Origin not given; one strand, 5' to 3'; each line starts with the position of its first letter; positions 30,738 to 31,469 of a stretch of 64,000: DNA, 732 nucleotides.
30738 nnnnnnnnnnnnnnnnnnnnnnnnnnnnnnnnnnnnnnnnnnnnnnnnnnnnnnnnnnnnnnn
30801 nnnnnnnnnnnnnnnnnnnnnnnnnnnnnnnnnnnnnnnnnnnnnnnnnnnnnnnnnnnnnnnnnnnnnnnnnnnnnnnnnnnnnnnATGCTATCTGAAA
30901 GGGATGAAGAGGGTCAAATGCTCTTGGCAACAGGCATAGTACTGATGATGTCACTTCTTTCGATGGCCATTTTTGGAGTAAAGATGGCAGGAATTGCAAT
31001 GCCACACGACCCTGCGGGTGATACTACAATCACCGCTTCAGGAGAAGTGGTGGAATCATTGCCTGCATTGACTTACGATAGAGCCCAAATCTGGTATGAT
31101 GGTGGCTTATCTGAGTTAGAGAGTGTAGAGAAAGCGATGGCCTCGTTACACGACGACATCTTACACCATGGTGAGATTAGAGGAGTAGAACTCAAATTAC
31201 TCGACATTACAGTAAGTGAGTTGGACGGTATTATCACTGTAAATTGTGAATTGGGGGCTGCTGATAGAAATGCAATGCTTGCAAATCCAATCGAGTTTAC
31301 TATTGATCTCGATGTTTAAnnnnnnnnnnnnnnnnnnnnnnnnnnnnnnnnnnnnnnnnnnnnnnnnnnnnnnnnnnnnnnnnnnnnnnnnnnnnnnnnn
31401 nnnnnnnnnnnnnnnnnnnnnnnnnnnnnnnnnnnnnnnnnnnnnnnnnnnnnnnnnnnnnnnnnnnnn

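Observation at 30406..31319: Two tandem, translationally coupled small proteins with unusual acidic class-III-like leaders ([D/E]-rich + GQ + hydrophobic helix)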

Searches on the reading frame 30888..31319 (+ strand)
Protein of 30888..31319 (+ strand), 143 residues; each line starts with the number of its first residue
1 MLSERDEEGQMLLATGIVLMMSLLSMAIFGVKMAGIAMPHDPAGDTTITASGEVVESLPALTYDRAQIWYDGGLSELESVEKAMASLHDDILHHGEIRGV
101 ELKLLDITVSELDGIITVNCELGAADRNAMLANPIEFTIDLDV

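Call 5: search_protein_families(library=pfam, proteins=[window:30888-31319:+], max_evalue=1)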
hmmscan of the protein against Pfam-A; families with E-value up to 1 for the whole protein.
window:30888-31319:+ (143 aa): 3 families
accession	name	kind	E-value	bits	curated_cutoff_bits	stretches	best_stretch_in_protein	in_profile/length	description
PF24020.1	DUF7333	-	0.042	14.4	27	1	13-40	28-55/61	Family of unknown function (DUF7333)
PF24632.1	DUF7629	-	0.21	11.6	27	1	82-118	11-46/83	Domain of unknown function (DUF7629)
PF23922.1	DUF7261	-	0.27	11.9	27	1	5-33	1-29/169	Family of unknown function (DUF7261)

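Call 6: search_protein_families(library=ncbifam, proteins=[window:30888-31319:+], max_evalue=1)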
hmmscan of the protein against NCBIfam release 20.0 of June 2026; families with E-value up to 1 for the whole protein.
window:30888-31319:+ (143 aa): 0 families

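Call 7: find_homologous_proteins(query=window:30888-31319:+, max_evalue=0.001)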
Query window:30888-31319:+ (143 aa): 1025 proteins with E <= 0.001 among 1060 candidates; the best 120 are listed.
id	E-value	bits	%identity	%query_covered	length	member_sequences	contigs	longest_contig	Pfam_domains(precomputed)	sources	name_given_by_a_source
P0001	3.5e-80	285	95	99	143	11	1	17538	-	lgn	-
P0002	5.6e-78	277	92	100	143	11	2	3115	-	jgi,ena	-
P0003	3.3e-76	272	92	99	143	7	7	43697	-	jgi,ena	jgi:hypothetical protein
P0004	3.0e-61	223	77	97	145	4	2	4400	-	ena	-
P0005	6.2e-61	222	76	98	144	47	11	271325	-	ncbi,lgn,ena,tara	ncbi:MAG: hypothetical protein ACJZ6A_01405 [Candidatus Poseidoniaceae archaeon]|tara:strand:- start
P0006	6.4e-61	222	76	98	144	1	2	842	-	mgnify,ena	mgnify:FL=1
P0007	8.0e-61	222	74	98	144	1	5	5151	-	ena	-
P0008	8.2e-61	222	74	98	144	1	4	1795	-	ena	-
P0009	8.5e-61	222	74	98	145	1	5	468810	-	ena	-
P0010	8.7e-61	222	75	98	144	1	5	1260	-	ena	-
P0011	8.8e-61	222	74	98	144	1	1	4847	-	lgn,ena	-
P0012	8.8e-61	222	75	98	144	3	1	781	-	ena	-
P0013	1.2e-60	221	74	99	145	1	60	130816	-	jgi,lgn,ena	-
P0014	1.3e-60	221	74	98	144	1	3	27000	-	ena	-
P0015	1.9e-60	221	74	97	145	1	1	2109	-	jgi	jgi:hypothetical protein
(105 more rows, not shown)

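Call 26: predict_structure(alignment_id=A1)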
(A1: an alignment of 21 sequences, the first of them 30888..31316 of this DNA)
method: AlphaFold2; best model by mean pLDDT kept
length: 143 residues; sequences in the alignment: 21
mean_pLDDT: 53.7   pTM: 0.44
mean pLDDT of the five models: 53.7, 50.3, 48.7, 47.6, 43.6
residues with pLDDT >= 90: 0; 70-90: 4; 50-70: 96; < 50: 43
segments of 3 or more residues with pLDDT < 50: 1-5, 30-59, 61-63, 95-97
pLDDT, mean of each block of 10 residues (from residue 1): 47 59 56 37 40 44 51 54 58 51 64 66 62 62 53
secondary structure, 60 per line:
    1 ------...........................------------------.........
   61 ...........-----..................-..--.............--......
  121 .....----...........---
elements in order: H7-33 H52-71 H77-94 E100-112 E115-125 E130-140

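Call 31: search_protein_representatives(alignment_id=A1)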
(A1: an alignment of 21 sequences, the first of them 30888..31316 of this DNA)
Query: 21 sequences, 144 profile positions. Proteins with E-value up to 0.001 (for the whole library): 65; up to 1e-10: 45; up to 1e-30: 5. The best 65 are listed.
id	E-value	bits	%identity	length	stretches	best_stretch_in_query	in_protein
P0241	6.7e-38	146.2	-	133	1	4-102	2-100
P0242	2.1e-36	141.3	-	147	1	4-140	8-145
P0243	6.5e-36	139.7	-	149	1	4-143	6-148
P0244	2.9e-35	137.6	-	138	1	5-104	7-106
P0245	2.6e-34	134.5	-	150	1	6-142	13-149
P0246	5.3e-29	117.3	-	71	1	1-69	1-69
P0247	9.2e-29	116.5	-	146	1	6-135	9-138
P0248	2.0e-26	108.9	-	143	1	1-142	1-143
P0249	3.0e-25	105.1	-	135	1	3-94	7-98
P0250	1.2e-24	103.2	-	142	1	1-142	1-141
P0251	2.6e-24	102.1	-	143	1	2-142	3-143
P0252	7.4e-24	100.6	-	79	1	1-61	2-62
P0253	2.7e-23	98.8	-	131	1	21-119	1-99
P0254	1.3e-22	96.6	-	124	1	5-117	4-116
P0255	7.8e-22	94.1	-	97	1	1-69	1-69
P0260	1.1e-19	87.1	-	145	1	6-131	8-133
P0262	3.4e-19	85.5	-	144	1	4-124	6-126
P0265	1.2e-17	80.5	-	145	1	7-142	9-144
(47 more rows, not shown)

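Call 43: find_encoding_contigs(protein=P0245, flank=8000, max_places=3)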
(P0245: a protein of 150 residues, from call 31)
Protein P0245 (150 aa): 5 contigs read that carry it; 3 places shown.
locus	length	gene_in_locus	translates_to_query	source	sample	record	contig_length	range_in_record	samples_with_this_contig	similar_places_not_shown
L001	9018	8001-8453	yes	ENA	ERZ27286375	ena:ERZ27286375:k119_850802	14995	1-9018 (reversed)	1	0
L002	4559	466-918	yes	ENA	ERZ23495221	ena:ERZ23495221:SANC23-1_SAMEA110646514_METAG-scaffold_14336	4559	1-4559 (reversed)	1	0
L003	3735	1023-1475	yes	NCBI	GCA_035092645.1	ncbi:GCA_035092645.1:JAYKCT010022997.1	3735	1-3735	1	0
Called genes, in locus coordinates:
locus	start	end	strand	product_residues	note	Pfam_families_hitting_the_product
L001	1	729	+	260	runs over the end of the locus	PF00005:ABC_tran, PF13304:AAA_21 (faint)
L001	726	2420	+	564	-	-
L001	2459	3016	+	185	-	PF13238:AAA_18 (weak), PF13207:AAA_17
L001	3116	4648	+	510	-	PF00437:T2SSE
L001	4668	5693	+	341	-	PF00482:T2SSF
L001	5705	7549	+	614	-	PF00482:T2SSF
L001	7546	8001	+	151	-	-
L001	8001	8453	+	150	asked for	-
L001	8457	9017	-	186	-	?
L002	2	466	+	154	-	?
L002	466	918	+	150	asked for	-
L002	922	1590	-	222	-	PF13238:AAA_18 (faint)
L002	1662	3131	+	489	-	PF00171:Aldedh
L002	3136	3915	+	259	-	PF00378:ECH_1, PF16113:ECH_2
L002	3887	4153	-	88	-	PF10502:Peptidase_S26 (faint)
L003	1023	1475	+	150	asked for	-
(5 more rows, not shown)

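Call 46: find_related_loci(query=A3, collection=genome_contigs, flank=6000)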
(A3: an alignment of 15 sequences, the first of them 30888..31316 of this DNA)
Query A3 (143 aa) in genome_contigs; peptide patterns used: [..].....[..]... (x = any residue, [..] = any of these).
391 stretches matched a pattern; 241 encode a relative of the query (tblastn E <= 1e-3); the best 80 are kept; 80 distinct loci.
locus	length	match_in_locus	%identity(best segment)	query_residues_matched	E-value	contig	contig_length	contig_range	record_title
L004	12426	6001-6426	93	1-142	5e-86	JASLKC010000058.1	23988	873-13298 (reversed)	MAG: Candidatus Poseidoniaceae archaeon isolate ETNP1_MAG_19 c_000002494474, whole genome shotgun sequence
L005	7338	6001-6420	76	3-142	3e-68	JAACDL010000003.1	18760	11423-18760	MAG: Methanobacteriota archaeon isolate HS5BWF_bin.36 HS5bwf_k87_6852_1_18760, whole genome shotgun sequence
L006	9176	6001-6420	76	3-142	3e-68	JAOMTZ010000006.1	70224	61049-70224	Candidatus Poseidoniaceae archaeon isolate AH-273-F07 AH-273-F07_NODE_6, whole genome shotgun sequence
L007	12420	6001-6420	76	3-142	1e-67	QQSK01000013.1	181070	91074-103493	MAG: Candidatus Poseidoniales archaeon isolate bin_62 U_43234-13, whole genome shotgun sequence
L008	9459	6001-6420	74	3-142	1e-67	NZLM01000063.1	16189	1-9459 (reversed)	MAG: Methanobacteriota archaeon isolate IN35 33923, whole genome shotgun sequence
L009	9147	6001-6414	75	5-142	1e-67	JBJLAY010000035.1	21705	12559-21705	MAG: Candidatus Poseidoniaceae archaeon isolate LRMED-009 MGIIa-LRMED-009-C3352, whole genome shotgun sequence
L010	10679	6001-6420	74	3-142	4e-67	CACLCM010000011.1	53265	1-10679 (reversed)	MAG: uncultured Candidatus Poseidoniales archaeon isolate AG-461-G23 genome assembly, contig: AG-461-G23_NODE_11, whole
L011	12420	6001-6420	74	3-142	3e-67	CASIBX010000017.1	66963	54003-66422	MAG: Candidatus Poseidoniaceae archaeon isolate FRAM_WSC20_S26_SRF_bin_83_1 genome assembly, contig: FRAM_WSC20_S26_SW_b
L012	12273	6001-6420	74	3-142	1e-66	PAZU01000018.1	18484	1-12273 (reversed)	MAG: Methanobacteriota archaeon isolate SP67 66241, whole genome shotgun sequence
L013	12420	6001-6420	74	3-142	1e-66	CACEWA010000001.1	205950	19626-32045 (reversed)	uncultured Candidatus Poseidoniales archaeon isolate AG-404-K16 genome assembly, contig: AG-404-K16_NODE_1, whole genome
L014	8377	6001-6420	72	3-142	6e-67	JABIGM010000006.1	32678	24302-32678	MAG: Methanobacteriota archaeon isolate SI053_bin44 k141_1262085, whole genome shotgun sequence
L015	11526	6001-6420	74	3-142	7e-67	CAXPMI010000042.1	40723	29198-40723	MAG: Candidatus Poseidoniaceae archaeon isolate 02um_A1D0714_6.38 genome assembly, contig: k127_421936, whole genome sho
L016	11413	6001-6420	74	3-142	1e-66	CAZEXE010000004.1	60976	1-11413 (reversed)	MAG TPA_asm: uncultured Candidatus Poseidoniales archaeon isolate SRP077602_co3_581 genome assembly, contig: NODE_374_le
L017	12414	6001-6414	75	5-142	2e-66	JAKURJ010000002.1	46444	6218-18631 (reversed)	MAG: Candidatus Poseidoniaceae archaeon isolate ALOHA_A2.5_52 A2.5-MGIIa-K1-1_2, whole genome shotgun sequence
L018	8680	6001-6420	74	3-142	1e-66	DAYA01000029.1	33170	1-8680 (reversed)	MAG TPA_asm: Euryarchaeota archaeon UBA550 UBA550_contig_14276, whole genome shotgun sequence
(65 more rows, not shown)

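Call 52: search_solved_structures(query=A3, max_evalue=10)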
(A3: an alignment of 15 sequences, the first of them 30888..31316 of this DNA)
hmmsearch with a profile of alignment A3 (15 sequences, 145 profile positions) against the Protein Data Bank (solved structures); distinct sequences matched with E-value up to 10: 3.
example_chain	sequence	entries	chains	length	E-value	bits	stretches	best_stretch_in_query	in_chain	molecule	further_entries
3dm9_B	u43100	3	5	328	0.57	13.1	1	88-117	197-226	Signal recognition particle receptor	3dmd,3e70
6zmn_A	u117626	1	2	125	0.63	13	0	74-116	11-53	Mothers against decapentaplegic homolog 3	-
9mu2_C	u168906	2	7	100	1.7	11.6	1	31-121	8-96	adaptor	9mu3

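Call 53: search_protein_families(library=pfam, alignment_id=A3, max_evalue=1)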
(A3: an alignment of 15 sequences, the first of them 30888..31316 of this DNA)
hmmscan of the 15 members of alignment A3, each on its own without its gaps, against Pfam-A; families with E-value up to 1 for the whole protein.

A. member 1, window:30888-31316:+ (143 aa): 3 families
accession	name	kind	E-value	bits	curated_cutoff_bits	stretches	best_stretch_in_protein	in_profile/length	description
PF24020.1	DUF7333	-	0.042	14.4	27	1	13-40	28-55/61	Family of unknown function (DUF7333)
PF24632.1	DUF7629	-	0.21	11.6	27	1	82-118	11-46/83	Domain of unknown function (DUF7629)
PF23922.1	DUF7261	-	0.27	11.9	27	1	5-33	1-29/169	Family of unknown function (DUF7261)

B. families by the number of members that match (of 15 scanned): 6 families
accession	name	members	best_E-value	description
PF23922.1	DUF7261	13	9.2e-05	Family of unknown function (DUF7261)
PF24020.1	DUF7333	6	0.03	Family of unknown function (DUF7333)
PF24632.1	DUF7629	5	0.058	Domain of unknown function (DUF7629)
PF10391.15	DNA_pol_lambd_f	2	0.19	Fingers domain of DNA polymerase lambda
PF07268.16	EppA_BapA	1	0.13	Exported protein precursor (EppA/BapA)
PF12911.12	OppC_N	1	0.17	N-terminal TM domain of oligopeptide transport permease C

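Call 56: search_protein_families(library=pfam, proteins=[P0242, P0243, P0245, P0247, P0248, P0250, P0251, P0260, P0262, P0265], max_evalue=1)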
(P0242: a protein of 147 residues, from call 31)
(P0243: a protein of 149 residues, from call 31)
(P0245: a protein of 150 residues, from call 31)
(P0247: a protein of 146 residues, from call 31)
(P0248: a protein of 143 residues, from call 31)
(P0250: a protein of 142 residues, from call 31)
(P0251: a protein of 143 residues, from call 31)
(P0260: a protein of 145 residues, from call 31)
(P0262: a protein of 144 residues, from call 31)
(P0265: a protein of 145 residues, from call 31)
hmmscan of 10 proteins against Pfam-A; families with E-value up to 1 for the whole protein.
P0242 (147 aa): 0 families

P0243 (149 aa): 2 families
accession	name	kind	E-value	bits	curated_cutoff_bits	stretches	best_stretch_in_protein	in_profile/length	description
PF23922.1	DUF7261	-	0.033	14.8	27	1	9-36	2-29/169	Family of unknown function (DUF7261)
PF24020.1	DUF7333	-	0.056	14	27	1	16-36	28-48/61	Family of unknown function (DUF7333)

P0245 (150 aa): 1 family
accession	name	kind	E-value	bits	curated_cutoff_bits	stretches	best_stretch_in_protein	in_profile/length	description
PF23922.1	DUF7261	-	0.018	15.7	27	1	15-101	3-85/169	Family of unknown function (DUF7261)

P0247 (146 aa): 0 families

P0248 (143 aa): 1 family
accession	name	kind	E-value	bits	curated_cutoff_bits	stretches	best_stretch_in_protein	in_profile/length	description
PF23922.1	DUF7261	-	0.037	14.7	27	1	7-81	2-75/169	Family of unknown function (DUF7261)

P0250 (142 aa): 1 family
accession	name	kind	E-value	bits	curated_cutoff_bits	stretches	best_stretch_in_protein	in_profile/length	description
PF23922.1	DUF7261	-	0.2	12.3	27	1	7-60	2-53/169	Family of unknown function (DUF7261)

P0251 (143 aa): 1 family
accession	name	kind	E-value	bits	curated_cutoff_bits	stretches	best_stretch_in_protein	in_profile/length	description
PF23922.1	DUF7261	-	0.014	16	27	1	8-86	2-79/169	Family of unknown function (DUF7261)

P0260 (145 aa): 1 family
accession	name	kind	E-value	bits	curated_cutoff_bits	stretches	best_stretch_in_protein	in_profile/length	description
PF23922.1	DUF7261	-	0.0094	16.6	27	1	9-71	2-62/169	Family of unknown function (DUF7261)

P0262 (144 aa): 2 families
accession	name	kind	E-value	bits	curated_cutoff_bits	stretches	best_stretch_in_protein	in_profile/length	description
PF07268.16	EppA_BapA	-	0.13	12.6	29.1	1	61-116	40-94/138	Exported protein precursor (EppA/BapA)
PF23922.1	DUF7261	-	0.32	11.6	27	1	9-34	2-27/169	Family of unknown function (DUF7261)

P0265 (145 aa): 2 families
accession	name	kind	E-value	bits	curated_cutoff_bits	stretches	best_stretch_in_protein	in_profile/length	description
PF23922.1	DUF7261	-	9.2e-05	23.1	27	1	10-96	3-81/169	Family of unknown function (DUF7261)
PF12911.12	OppC_N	-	0.17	12.2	23.9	1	18-50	18-46/53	N-terminal TM domain of oligopeptide transport permease C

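Call 59: search_dna_similar(query=P0265, collection=plasmids, mode=protein, max_evalue=10, max_rows=25)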
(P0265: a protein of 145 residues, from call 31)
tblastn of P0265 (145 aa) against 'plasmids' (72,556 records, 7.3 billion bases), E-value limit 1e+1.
Records with a match: 1; places in all: 1; records where one place covers at least 80% of the query: 0.
Best place of each record, by identity: <60% 1.
By first word of the organism name: Rhizobium 1.
By predicted mobility (MOB-suite, as given by PLSDB): non-mobilizable 1.
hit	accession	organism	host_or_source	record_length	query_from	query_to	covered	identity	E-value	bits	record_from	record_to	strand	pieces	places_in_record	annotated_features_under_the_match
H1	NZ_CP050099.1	Rhizobium leguminosarum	Trifolium pratense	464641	41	99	41%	33.3%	2e+0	35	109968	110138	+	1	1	hypothetical protein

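Call 67: search_protein_families(library=pfam, proteins=[L001:7546-8001:+], max_evalue=1)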
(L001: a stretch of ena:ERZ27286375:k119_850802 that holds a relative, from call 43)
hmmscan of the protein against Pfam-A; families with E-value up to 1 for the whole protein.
L001:7546-8001:+ (151 aa): 0 families

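Call 81: find_encoding_contigs(protein=P0265, flank=10000, max_places=2)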
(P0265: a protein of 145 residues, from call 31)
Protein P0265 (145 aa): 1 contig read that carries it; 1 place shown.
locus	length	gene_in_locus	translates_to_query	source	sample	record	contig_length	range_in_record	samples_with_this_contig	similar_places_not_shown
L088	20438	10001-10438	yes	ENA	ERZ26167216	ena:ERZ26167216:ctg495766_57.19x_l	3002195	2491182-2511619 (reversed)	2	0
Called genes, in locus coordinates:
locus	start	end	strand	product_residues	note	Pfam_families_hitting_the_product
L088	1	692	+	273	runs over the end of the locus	PF00005:ABC_tran, PF13304:AAA_21 (weak)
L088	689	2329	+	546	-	-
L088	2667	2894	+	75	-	PF00072:Response_reg (weak)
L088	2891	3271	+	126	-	PF00072:Response_reg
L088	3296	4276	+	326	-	PF00805:Pentapeptide (weak)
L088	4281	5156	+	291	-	PF13207:AAA_17, PF13238:AAA_18 (weak), PF13671:AAA_33 (faint)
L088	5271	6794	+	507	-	PF00437:T2SSE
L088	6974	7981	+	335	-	PF00482:T2SSF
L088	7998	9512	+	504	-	PF00482:T2SSF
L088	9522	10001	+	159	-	-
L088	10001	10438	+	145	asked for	-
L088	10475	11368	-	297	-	-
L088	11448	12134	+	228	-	PF00160:Pro_isomerase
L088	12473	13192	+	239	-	PF00160:Pro_isomerase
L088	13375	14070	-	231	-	-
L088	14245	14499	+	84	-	PF06772:LtrA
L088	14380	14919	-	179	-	-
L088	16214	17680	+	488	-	PF00171:Aldedh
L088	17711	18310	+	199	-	-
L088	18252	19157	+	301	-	PF00378:ECH_1, PF16113:ECH_2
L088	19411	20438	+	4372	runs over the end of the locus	PF13473:Cupredoxin_1 (faint), PF00127:Copper-bind, PF07790:Pilin_N (weak)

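Call 82: find_encoding_contigs(protein=P0262, flank=10000, max_places=2)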
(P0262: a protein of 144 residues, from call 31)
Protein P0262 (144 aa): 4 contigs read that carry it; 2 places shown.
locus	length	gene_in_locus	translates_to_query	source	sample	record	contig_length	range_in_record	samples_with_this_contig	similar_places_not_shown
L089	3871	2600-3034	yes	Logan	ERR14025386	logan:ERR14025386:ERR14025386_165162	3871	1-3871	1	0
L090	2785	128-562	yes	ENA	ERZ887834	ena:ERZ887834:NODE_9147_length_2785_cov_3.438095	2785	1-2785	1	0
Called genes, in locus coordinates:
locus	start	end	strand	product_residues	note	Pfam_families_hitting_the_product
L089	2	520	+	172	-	?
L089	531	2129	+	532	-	PF00482:T2SSF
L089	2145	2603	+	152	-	-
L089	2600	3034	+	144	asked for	-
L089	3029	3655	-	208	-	PF13238:AAA_18 (weak), PF13671:AAA_33 (faint)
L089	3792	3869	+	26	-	?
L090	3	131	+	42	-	?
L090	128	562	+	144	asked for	-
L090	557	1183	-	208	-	PF13238:AAA_18 (weak), PF13671:AAA_33 (faint)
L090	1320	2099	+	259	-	PF00378:ECH_1, PF16113:ECH_2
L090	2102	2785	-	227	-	?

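Call 83: find_encoding_contigs(protein=P0251, flank=10000, max_places=2)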
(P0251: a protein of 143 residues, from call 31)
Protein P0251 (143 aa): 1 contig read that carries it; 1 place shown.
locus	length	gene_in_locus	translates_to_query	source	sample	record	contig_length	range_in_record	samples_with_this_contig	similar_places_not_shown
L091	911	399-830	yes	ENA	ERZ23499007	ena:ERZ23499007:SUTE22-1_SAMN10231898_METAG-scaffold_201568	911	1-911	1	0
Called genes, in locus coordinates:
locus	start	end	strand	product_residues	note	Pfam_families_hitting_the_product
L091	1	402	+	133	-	?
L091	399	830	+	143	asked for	-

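Call 96: search_protein_families(library=pfam, proteins=[L088:9522-9998:+, L089:2145-2600:+, L091:1-399:+, L088:10001-10435:+, L089:2600-3031:+, L088:6974-7981:+, L088:7998-9512:+], max_evalue=1)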
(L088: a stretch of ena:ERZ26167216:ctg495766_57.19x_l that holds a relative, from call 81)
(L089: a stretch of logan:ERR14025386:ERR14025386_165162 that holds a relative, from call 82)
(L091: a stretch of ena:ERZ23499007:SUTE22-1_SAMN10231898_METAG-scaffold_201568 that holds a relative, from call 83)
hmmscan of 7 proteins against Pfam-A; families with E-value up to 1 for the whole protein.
L088:9522-9998:+ (159 aa): 0 families

L089:2145-2600:+ (152 aa): 0 families

L091:1-399:+ (133 aa): 0 families

L088:10001-10435:+ (145 aa): 2 families
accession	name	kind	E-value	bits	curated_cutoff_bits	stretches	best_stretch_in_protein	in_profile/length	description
PF23922.1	DUF7261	-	9.2e-05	23.1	27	1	10-96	3-81/169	Family of unknown function (DUF7261)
PF12911.12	OppC_N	-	0.17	12.2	23.9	1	18-50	18-46/53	N-terminal TM domain of oligopeptide transport permease C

L089:2600-3031:+ (144 aa): 2 families
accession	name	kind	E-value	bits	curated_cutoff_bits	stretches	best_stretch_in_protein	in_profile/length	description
PF07268.16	EppA_BapA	-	0.13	12.6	29.1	1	61-116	40-94/138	Exported protein precursor (EppA/BapA)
PF23922.1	DUF7261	-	0.32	11.6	27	1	9-34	2-27/169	Family of unknown function (DUF7261)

L088:6974-7981:+ (335 aa): 1 family
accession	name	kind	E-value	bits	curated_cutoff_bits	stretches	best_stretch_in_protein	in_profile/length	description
PF00482.28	T2SSF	-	1.3e-11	45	25.2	1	162-288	4-124/125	Type II secretion system (T2SS), protein F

L088:7998-9512:+ (504 aa): 1 family
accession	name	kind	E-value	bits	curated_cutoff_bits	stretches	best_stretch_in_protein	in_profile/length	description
PF00482.28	T2SSF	-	2.5e-14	53.7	25.2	1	272-397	1-123/125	Type II secretion system (T2SS), protein F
